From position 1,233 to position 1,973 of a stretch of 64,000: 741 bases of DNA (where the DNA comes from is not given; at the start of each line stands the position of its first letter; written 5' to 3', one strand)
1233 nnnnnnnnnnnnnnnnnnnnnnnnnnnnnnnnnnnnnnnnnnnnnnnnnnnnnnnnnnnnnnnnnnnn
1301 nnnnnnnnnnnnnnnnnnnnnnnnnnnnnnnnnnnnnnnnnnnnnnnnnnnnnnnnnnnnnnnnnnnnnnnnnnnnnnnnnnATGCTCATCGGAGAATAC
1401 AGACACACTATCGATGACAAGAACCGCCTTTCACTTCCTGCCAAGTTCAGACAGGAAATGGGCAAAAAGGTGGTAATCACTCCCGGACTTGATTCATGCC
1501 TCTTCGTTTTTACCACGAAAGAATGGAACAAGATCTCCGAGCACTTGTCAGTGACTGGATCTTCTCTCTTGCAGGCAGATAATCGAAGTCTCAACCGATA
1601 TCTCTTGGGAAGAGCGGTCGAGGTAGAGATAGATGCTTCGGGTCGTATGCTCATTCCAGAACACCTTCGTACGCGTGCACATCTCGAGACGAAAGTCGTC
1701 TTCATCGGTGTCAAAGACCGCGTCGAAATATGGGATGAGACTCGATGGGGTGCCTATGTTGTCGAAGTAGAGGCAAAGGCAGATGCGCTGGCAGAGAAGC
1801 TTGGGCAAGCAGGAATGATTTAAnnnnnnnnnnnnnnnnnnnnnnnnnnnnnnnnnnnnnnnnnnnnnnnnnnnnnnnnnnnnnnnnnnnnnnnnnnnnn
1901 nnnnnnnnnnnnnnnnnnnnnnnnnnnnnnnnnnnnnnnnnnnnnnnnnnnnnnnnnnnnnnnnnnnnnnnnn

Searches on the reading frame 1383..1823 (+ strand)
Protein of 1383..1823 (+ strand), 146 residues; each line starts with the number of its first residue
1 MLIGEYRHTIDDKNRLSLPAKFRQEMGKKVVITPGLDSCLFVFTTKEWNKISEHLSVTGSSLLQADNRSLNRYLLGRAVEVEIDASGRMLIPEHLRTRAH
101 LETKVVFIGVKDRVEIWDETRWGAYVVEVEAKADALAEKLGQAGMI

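Call 9: find_encoding_contigs(protein=window:1383-1823:+, flank=3000, max_places=10)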
Protein window:1383-1823:+ (146 aa): 6 contigs read that carry it; 1 place shown.
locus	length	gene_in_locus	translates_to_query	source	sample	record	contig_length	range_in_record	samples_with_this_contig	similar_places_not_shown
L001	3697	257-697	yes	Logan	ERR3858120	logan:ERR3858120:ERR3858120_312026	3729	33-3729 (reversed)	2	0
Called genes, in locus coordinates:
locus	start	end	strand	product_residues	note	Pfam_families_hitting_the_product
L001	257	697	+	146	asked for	PF02381:MraZ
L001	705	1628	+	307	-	PF01795:Methyltransf_5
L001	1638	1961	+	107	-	-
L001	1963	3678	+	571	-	PF03717:PBP_dimer, PF00905:Transpeptidase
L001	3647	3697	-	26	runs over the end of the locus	?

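Call 16: find_homologous_proteins(query=window:1383-1823:+, max_evalue=1e-20)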
Query window:1383-1823:+ (146 aa): 2957 proteins with E <= 1e-20 among 3010 candidates; the best 120 are listed.
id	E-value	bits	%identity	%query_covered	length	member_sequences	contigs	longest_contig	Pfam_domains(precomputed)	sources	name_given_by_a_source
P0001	5.1e-90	317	100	100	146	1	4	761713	PF02381.24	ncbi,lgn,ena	ncbi:MAG: division/cell wall cluster transcriptional repressor MraZ [Patescibacteria group bacterium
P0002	9.3e-87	306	95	100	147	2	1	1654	PF02381.24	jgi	jgi:MraZ protein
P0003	4.8e-86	304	95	100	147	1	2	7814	PF02381.24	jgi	jgi:MraZ protein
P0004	1.7e-80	286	88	100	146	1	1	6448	PF02381.24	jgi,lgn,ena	-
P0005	1.8e-80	286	89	100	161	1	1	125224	PF02381.24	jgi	jgi:MraZ protein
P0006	2.2e-80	286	90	100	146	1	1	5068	PF02381.24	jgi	jgi:MraZ protein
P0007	2.4e-80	285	88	100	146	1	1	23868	PF02381.24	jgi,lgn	-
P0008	6.3e-80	284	88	100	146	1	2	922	PF02381.24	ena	-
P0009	6.4e-80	284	88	100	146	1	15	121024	PF02381.24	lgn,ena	-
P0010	9.1e-80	284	88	100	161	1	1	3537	PF02381.24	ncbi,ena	-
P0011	1.7e-79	283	88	100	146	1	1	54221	PF02381.24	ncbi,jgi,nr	ncbi:MAG: MraZ protein [Parcubacteria bacterium C7867-002]|nr:MAG: MraZ protein [Parcubacteria bacte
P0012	7.7e-79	281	88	100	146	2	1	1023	PF02381.24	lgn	-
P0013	3.2e-78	279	87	100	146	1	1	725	PF02381.24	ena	-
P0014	3.9e-74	265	84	100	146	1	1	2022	PF02381.24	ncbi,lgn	-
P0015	1.4e-73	263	82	100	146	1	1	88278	PF02381.24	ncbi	-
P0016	1.8e-71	257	82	100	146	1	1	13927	PF02381.24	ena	-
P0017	4.8e-71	255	81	100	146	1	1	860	PF02381.24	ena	-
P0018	9.5e-71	254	81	100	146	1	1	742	PF02381.24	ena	-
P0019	1.8e-70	253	80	100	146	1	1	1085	PF02381.24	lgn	-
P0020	1.8e-70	253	78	100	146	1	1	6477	PF02381.24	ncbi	-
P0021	4.3e-70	252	77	100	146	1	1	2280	PF02381.24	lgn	-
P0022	4.4e-70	252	79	100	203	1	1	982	PF02381.24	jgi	jgi:MraZ protein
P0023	4.8e-70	252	78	100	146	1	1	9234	PF02381.24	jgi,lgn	jgi:MraZ protein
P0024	6.4e-70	252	79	100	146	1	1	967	PF02381.24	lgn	-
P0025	6.4e-70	252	79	100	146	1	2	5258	PF02381.24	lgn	-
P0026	7.1e-70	251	81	100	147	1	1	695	PF02381.24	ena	-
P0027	8.3e-70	251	79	100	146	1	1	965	PF02381.24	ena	-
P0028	9.2e-70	251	78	100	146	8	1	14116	PF02381.24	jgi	jgi:MraZ protein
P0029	1.7e-69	250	77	100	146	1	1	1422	PF02381.24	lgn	-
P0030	2.7e-69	250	78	100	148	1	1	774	PF02381.24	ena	-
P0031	3.0e-69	249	78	100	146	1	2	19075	PF02381.24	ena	-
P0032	3.0e-69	249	79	100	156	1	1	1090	PF02381.24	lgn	-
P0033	3.0e-69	249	77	100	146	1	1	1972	PF02381.24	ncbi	-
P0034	3.2e-69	249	77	100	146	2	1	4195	PF02381.24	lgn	-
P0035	4.4e-69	249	81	100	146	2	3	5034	PF02381.24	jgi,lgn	jgi:MraZ protein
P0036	5.7e-69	249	77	99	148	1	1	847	PF02381.24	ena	-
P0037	6.3e-69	248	79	100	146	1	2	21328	PF02381.24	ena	-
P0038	6.4e-69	248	78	100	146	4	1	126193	PF02381.24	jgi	jgi:MraZ protein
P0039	1.0e-68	248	79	100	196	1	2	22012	PF02381.24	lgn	-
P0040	1.1e-68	248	79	100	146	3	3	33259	PF02381.24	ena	-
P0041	1.3e-68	247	78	99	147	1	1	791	PF02381.24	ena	-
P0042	1.5e-68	247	77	100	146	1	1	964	PF02381.24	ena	-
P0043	1.8e-68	247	78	99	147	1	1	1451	PF02381.24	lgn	-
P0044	3.0e-68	246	77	100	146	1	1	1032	PF02381.24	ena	-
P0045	3.2e-68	246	76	100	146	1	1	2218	PF02381.24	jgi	jgi:MraZ protein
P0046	4.0e-68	246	77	100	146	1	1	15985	PF02381.24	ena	-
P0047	4.8e-68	246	77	100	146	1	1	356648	PF02381.24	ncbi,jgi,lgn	ncbi:MAG: division/cell wall cluster transcriptional repressor MraZ [Candidatus Paceibacterota bacte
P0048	5.6e-68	245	77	100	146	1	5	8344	PF02381.24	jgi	jgi:MraZ protein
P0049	5.9e-68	245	79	100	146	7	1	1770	PF02381.24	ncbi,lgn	-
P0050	6.3e-68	245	76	100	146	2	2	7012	PF02381.24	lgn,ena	-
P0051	6.6e-68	245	77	99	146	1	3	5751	PF02381.24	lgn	-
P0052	7.9e-68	245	78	100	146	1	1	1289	PF02381.24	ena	-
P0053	9.8e-68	245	77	100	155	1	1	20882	PF02381.24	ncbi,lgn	-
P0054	1.1e-67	244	77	100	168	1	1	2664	PF02381.24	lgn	-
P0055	1.1e-67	244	77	100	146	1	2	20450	PF02381.24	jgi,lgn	-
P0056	1.1e-67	244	78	100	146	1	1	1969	PF02381.24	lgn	-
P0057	1.5e-67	244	77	100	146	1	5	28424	PF02381.24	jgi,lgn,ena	jgi:MraZ protein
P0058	1.6e-67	244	77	100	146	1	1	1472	PF02381.24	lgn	-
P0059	1.6e-67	244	75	100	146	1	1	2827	PF02381.24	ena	-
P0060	1.6e-67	244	77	100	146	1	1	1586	PF02381.24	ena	-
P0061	1.8e-67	244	79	97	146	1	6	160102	PF02381.24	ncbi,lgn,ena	ncbi:MAG: division/cell wall cluster transcriptional repressor MraZ [Patescibacteria group bacterium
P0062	2.1e-67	243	77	100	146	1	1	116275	PF02381.24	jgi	jgi:MraZ protein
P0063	2.1e-67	243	77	100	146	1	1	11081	PF02381.24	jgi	jgi:MraZ protein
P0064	2.1e-67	243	77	100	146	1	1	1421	PF02381.24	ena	-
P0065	2.1e-67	243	77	100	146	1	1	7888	PF02381.24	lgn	-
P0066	2.3e-67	243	77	100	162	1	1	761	PF02381.24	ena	-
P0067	2.5e-67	243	75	100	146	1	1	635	PF02381.24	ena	-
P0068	2.7e-67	243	77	100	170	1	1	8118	PF02381.24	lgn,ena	-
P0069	2.9e-67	243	75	100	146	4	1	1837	PF02381.24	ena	-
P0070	2.9e-67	243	77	100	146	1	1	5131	PF02381.24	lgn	-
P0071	3.0e-67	243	78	100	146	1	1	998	PF02381.24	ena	-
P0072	3.1e-67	243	78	99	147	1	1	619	PF02381.24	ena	-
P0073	3.1e-67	243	77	100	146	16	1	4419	PF02381.24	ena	-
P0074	3.8e-67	243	77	100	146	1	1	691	PF02381.24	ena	-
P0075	3.9e-67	243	76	100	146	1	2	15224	PF02381.24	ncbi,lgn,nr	ncbi:MAG: division/cell wall cluster transcriptional repressor MraZ [Patescibacteria group bacterium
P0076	4.0e-67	243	77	100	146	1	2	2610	PF02381.24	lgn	-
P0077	4.0e-67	243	77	100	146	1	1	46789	PF02381.24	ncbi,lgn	-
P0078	4.0e-67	243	77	100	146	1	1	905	PF02381.24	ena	-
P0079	4.0e-67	243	76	100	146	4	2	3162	PF02381.24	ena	-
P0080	4.1e-67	243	77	100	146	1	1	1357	PF02381.24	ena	-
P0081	4.6e-67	242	76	99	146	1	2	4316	PF02381.24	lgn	-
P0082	5.5e-67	242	77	100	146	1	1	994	PF02381.24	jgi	jgi:MraZ protein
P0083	5.6e-67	242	78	100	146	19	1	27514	PF02381.24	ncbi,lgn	-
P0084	5.6e-67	242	74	99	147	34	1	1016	PF02381.24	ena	-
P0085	5.6e-67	242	77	100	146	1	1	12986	PF02381.24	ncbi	-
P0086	5.7e-67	242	76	100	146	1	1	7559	PF02381.24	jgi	jgi:MraZ protein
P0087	5.7e-67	242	76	100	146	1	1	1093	PF02381.24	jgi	jgi:MraZ protein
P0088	6.1e-67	242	77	100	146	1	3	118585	PF02381.24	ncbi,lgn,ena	-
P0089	6.3e-67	242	78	98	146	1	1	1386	PF02381.24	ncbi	-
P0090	7.6e-67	242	76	100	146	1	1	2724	PF02381.24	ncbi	-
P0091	9.3e-67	241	75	100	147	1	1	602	PF02381.24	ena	-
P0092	9.6e-67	241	75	100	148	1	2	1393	PF02381.24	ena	-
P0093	1.1e-66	241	75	100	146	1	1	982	PF02381.24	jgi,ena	-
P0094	1.2e-66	241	75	100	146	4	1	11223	PF02381.24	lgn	-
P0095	1.2e-66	241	77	100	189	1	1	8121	PF02381.24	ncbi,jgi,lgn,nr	ncbi:MAG: transcriptional regulator MraZ [Candidatus Parcubacteria bacterium]|jgi:MraZ protein|nr:tr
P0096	1.5e-66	241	77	100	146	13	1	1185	PF02381.24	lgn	-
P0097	1.6e-66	241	75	100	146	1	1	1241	PF02381.24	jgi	jgi:MraZ protein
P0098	1.6e-66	241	76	99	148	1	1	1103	PF02381.24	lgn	-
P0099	1.8e-66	240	76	100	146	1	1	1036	PF02381.24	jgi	jgi:MraZ protein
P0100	2.0e-66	240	76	100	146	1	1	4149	PF02381.24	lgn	-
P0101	2.0e-66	240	75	100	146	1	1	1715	PF02381.24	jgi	jgi:MraZ protein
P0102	2.2e-66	240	76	100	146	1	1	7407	PF02381.24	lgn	-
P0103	2.4e-66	240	75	100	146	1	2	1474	PF02381.24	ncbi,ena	-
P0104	2.9e-66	240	74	99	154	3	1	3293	PF02381.24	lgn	-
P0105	2.9e-66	240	75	97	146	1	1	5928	PF02381.24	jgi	jgi:MraZ protein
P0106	3.0e-66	240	75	100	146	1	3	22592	PF02381.24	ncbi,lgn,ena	-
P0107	3.2e-66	240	75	100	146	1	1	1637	PF02381.24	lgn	-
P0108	3.3e-66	240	75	100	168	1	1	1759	PF02381.24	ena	-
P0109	3.3e-66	240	77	99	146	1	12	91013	PF02381.24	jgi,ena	jgi:MraZ protein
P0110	3.9e-66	239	75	100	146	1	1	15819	PF02381.24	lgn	-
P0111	4.0e-66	239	75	100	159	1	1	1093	PF02381.24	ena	-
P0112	4.1e-66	239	75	98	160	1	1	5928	PF02381.24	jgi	jgi:MraZ protein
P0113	4.1e-66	239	75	98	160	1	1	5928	PF02381.24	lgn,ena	-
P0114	4.2e-66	239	77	99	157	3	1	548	PF02381.24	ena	-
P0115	4.6e-66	239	75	99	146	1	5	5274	PF02381.24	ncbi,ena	-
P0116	4.6e-66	239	75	100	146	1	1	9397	PF02381.24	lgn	-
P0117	4.9e-66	239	75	100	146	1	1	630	PF02381.24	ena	-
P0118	5.4e-66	239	75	100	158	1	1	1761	PF02381.24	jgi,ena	jgi:MraZ protein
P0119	5.5e-66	239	76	100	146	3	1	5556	PF02381.24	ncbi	-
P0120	5.7e-66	239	77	100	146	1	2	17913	PF02381.24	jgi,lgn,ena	jgi:MraZ protein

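Call 17: find_encoding_contigs(protein=P0003, flank=3000, max_places=3)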
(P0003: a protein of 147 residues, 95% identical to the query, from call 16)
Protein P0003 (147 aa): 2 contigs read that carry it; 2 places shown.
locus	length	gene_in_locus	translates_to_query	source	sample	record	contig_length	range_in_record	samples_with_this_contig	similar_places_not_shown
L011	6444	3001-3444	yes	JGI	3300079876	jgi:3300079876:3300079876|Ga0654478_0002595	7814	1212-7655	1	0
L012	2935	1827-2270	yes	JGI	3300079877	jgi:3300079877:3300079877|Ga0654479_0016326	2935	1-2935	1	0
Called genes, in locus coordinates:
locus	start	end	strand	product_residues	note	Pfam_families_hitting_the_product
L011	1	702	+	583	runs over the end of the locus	PF03717:PBP_dimer, PF00905:Transpeptidase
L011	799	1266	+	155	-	PF03449:GreA_GreB_N, PF01272:GreA_GreB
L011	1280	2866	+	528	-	PF01921:tRNA-synt_1f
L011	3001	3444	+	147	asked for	PF02381:MraZ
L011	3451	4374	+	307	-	PF01795:Methyltransf_5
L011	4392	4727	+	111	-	-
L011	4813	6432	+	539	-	PF03717:PBP_dimer, PF00905:Transpeptidase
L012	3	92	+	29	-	?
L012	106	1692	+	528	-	PF01921:tRNA-synt_1f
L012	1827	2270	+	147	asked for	PF02381:MraZ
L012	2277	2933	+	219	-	?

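Call 18: find_encoding_contigs(protein=P0005, flank=3000, max_places=3)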
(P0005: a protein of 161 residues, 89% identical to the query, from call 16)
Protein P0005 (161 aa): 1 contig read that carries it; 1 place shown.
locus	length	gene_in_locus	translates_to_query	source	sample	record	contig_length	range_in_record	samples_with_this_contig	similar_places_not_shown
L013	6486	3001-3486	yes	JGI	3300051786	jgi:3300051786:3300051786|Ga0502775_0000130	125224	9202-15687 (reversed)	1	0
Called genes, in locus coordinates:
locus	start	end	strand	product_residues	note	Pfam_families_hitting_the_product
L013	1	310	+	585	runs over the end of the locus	PF03717:PBP_dimer, PF00905:Transpeptidase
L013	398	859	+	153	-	PF03449:GreA_GreB_N, PF01272:GreA_GreB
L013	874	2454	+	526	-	PF01921:tRNA-synt_1f, PF01406:tRNA-synt_1e (faint), PF19269:Anticodon_2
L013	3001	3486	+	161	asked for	PF02381:MraZ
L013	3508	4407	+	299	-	PF01795:Methyltransf_5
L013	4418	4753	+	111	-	-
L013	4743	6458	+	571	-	PF03717:PBP_dimer, PF00905:Transpeptidase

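Call 19: find_encoding_contigs(protein=P0009, flank=3000, max_places=4)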
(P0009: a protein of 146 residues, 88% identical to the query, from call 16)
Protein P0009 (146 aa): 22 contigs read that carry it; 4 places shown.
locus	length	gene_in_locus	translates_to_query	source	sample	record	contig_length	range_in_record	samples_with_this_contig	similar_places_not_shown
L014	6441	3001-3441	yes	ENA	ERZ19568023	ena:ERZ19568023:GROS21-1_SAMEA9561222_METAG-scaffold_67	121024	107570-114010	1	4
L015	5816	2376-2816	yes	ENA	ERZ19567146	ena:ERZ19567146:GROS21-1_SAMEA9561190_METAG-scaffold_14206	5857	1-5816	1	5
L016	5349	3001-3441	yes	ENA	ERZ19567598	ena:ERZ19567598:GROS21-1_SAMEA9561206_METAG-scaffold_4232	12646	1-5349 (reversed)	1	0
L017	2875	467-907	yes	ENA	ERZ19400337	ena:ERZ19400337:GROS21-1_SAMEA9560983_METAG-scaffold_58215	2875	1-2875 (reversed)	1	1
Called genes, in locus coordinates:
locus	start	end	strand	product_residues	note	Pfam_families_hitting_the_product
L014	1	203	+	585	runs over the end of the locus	PF03717:PBP_dimer, PF00905:Transpeptidase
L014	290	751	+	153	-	PF03449:GreA_GreB_N, PF01272:GreA_GreB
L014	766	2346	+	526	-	PF01921:tRNA-synt_1f, PF19269:Anticodon_2 (weak)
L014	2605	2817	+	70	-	-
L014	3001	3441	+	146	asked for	PF02381:MraZ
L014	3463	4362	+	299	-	PF01795:Methyltransf_5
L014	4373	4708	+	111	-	-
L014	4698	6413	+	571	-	PF03717:PBP_dimer, PF00905:Transpeptidase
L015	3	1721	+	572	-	?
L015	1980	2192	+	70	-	-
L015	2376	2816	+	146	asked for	PF02381:MraZ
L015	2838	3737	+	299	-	PF01795:Methyltransf_5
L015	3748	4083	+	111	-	-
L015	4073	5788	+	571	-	PF03717:PBP_dimer, PF00905:Transpeptidase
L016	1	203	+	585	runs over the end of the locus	PF03717:PBP_dimer, PF00905:Transpeptidase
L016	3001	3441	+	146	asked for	PF02381:MraZ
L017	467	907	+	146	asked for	PF02381:MraZ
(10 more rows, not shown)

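Call 20: find_encoding_contigs(protein=P0011, flank=3000, max_places=3)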
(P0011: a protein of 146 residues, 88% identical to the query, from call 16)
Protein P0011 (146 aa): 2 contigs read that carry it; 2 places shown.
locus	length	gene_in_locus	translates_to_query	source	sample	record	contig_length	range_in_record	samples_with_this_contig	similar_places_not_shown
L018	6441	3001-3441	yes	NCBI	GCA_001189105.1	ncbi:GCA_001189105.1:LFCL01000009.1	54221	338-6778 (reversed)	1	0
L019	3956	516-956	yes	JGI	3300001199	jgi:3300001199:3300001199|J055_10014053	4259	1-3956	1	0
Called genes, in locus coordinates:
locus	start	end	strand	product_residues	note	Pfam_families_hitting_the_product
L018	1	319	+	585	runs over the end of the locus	PF03717:PBP_dimer, PF00905:Transpeptidase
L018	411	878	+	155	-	PF03449:GreA_GreB_N, PF01272:GreA_GreB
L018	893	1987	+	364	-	PF01921:tRNA-synt_1f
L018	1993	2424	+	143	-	PF19269:Anticodon_2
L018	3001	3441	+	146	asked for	PF02381:MraZ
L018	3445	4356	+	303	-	PF01795:Methyltransf_5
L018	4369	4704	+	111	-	-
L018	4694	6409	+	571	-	PF03717:PBP_dimer (weak), PF00905:Transpeptidase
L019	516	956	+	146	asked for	PF02381:MraZ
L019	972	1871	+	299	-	PF01795:Methyltransf_5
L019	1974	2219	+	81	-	-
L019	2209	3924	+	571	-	PF03717:PBP_dimer (weak), PF00905:Transpeptidase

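Call 30: search_protein_families(library=pfam, proteins=[L014:2605-2817:+], max_evalue=0.1)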
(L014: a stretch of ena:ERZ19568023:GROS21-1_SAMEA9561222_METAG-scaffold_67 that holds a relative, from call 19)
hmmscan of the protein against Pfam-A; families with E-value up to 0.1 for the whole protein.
L014:2605-2817:+ (70 aa): 3 families
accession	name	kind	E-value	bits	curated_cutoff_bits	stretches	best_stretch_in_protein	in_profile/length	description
PF12911.12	OppC_N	-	0.013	15.8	23.9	1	30-53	16-39/53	N-terminal TM domain of oligopeptide transport permease C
PF03303.18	WTF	-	0.038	14.2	25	1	24-51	122-149/224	WTF protein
PF07672.19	MFS_Mycoplasma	-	0.051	13.4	24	1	21-48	64-91/297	Mycoplasma MFS transporter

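Call 33: find_encoding_contigs(protein=P0002, flank=3000, max_places=3)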
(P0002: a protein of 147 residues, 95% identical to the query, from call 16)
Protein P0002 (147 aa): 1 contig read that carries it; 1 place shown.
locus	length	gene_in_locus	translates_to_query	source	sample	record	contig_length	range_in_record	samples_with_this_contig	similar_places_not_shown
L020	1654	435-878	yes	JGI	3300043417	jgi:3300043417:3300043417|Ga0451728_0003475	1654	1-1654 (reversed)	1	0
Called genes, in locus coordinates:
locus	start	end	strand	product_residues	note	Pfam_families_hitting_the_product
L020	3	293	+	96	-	?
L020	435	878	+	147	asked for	PF02381:MraZ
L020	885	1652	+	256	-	?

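Call 34: find_encoding_contigs(protein=P0006, flank=3000, max_places=3)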
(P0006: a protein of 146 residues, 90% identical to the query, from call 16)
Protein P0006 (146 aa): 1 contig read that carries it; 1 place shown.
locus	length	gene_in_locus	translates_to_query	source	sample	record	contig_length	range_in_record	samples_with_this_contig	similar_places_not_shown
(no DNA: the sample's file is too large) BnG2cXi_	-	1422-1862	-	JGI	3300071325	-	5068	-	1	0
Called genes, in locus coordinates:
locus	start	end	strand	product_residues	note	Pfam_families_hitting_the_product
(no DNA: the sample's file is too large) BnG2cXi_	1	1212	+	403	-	?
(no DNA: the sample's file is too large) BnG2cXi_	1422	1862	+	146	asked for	PF02381:MraZ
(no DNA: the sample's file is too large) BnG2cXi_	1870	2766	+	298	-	PF01795:Methyltransf_5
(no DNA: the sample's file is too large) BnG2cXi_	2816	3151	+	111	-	-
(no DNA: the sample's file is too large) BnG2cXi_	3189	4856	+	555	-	PF03717:PBP_dimer, PF00905:Transpeptidase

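Call 35: find_encoding_contigs(protein=P0007, flank=3000, max_places=3)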
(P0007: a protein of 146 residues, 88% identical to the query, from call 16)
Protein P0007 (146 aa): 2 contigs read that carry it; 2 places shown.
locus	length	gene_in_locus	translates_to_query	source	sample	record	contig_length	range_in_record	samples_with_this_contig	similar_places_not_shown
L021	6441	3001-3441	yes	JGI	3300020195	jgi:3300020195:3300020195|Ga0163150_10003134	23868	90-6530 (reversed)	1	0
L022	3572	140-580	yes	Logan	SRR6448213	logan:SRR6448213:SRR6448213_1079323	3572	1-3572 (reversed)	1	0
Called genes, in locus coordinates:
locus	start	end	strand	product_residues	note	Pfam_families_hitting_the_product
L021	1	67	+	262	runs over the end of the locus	PF04085:MreC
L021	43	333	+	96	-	-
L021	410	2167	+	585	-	PF03717:PBP_dimer, PF00905:Transpeptidase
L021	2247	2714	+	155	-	PF03449:GreA_GreB_N, PF01272:GreA_GreB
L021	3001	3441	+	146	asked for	PF02381:MraZ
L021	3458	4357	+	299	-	PF01795:Methyltransf_5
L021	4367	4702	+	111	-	-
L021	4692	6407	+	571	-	PF03717:PBP_dimer, PF00905:Transpeptidase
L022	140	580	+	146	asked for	PF02381:MraZ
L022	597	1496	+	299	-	PF01795:Methyltransf_5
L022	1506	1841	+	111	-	-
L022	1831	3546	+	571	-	PF03717:PBP_dimer, PF00905:Transpeptidase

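Call 36: find_encoding_contigs(protein=P0015, flank=3000, max_places=3)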
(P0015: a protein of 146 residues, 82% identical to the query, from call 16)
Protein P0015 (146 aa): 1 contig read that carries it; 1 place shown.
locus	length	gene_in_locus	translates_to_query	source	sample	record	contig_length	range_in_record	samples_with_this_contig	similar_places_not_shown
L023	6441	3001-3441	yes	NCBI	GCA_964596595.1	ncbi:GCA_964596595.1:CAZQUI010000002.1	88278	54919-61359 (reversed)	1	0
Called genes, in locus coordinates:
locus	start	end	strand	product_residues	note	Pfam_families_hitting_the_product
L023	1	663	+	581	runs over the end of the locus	-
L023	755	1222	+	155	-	PF03449:GreA_GreB_N, PF01272:GreA_GreB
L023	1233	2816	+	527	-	PF01921:tRNA-synt_1f, PF19269:Anticodon_2 (weak)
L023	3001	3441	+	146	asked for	PF02381:MraZ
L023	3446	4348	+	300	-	PF01795:Methyltransf_5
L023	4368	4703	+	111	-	-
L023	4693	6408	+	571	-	PF03717:PBP_dimer, PF00905:Transpeptidase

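Call 41: find_related_loci(query=window:1383-1823:+, collection=genome_contigs, flank=10000)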
Query window:1383-1823:+ (146 aa) in genome_contigs; peptide patterns used: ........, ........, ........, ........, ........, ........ (x = any residue, [..] = any of these).
599 stretches matched a pattern (row limit reached: there are more); 55 encode a relative of the query (tblastn E <= 1e-3); 55 distinct loci.
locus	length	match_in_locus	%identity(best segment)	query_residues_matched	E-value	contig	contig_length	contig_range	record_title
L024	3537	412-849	88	1-146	2e-87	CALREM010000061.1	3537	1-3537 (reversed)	MAG: Candidatus Nomurabacteria bacterium isolate TrH-25oct19-38 genome assembly, contig: TrH-25oct19-C61237, whole genom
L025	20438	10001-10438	79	1-146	1e-78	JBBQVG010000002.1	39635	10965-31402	MAG: Candidatus Paceibacteria bacterium isolate Co_metawrap_1985 Cmw_1985_k141_19707333_length_39635_cov_9.0000, whole g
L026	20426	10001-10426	79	1-142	4e-74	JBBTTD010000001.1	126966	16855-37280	MAG: Patescibacteria group bacterium isolate H41-bin002_1 H41_bin002_1_000000000001, whole genome shotgun sequence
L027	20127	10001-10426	76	1-142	2e-73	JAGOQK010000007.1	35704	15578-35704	MAG: Candidatus Paceibacterota bacterium isolate Gw_Eff_bin_108 Gw_Eff_2122_length_35704_cov_5.747505, whole genome shot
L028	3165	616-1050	75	1-145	3e-73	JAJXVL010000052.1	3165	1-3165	MAG: bacterium isolate BP5.bin30 NODE_68828_length_3165_cov_1.600724, whole genome shotgun sequence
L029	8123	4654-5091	73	1-146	2e-72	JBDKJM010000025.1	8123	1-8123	MAG: Candidatus Parcubacteria bacterium isolate guil_2019_sw_WHONDRS-S19S_0049_B_bin.22 scaffold_1683855, whole genome s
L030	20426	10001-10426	74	1-142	1e-71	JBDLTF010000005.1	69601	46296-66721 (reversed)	MAG: Candidatus Parcubacteria bacterium isolate lajara_2019_sw_WHONDRS-S19S_0034_A_bin.6 scaffold_000027, whole genome s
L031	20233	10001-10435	74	1-145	2e-71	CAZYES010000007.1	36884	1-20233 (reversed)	MAG TPA_asm: uncultured Candidatus Saccharibacteria bacterium isolate binchicken_co153_50 genome assembly, contig: NODE_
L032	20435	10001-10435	74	1-145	3e-71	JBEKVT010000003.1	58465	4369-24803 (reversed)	MAG: Minisyncoccia bacterium isolate SPRUCE 610 SPRUCE_610_3, whole genome shotgun sequence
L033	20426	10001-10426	75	1-142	2e-67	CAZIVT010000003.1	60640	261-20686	MAG TPA_asm: uncultured Candidatus Saccharibacteria bacterium isolate SRP300315_co1_71 genome assembly, contig: NODE_251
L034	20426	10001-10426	75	1-142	4e-67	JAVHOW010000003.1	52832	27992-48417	MAG: Candidatus Paceibacterota bacterium isolate auto_41_21 WB_2019_0_2um_176_length_52832_cov_11, whole genome shotgun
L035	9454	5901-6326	75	1-142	4e-67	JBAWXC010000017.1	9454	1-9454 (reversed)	MAG: Candidatus Taylorbacteria bacterium isolate ELA053 MAG053_17, whole genome shotgun sequence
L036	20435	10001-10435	73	1-145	3e-67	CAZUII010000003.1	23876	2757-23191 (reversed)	MAG TPA_asm: uncultured Candidatus Saccharibacteria bacterium isolate SRP342105_co1_365 genome assembly, contig: NODE_27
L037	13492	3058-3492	69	1-145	8e-67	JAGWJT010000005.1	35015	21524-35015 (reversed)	MAG: Patescibacteria group bacterium isolate REEB144 contig-150_1314, whole genome shotgun sequence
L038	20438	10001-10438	72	1-146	8e-66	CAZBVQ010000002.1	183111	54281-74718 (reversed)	MAG TPA_asm: uncultured Candidatus Saccharibacteria bacterium isolate SRP133034_co1_10 genome assembly, contig: NODE_15_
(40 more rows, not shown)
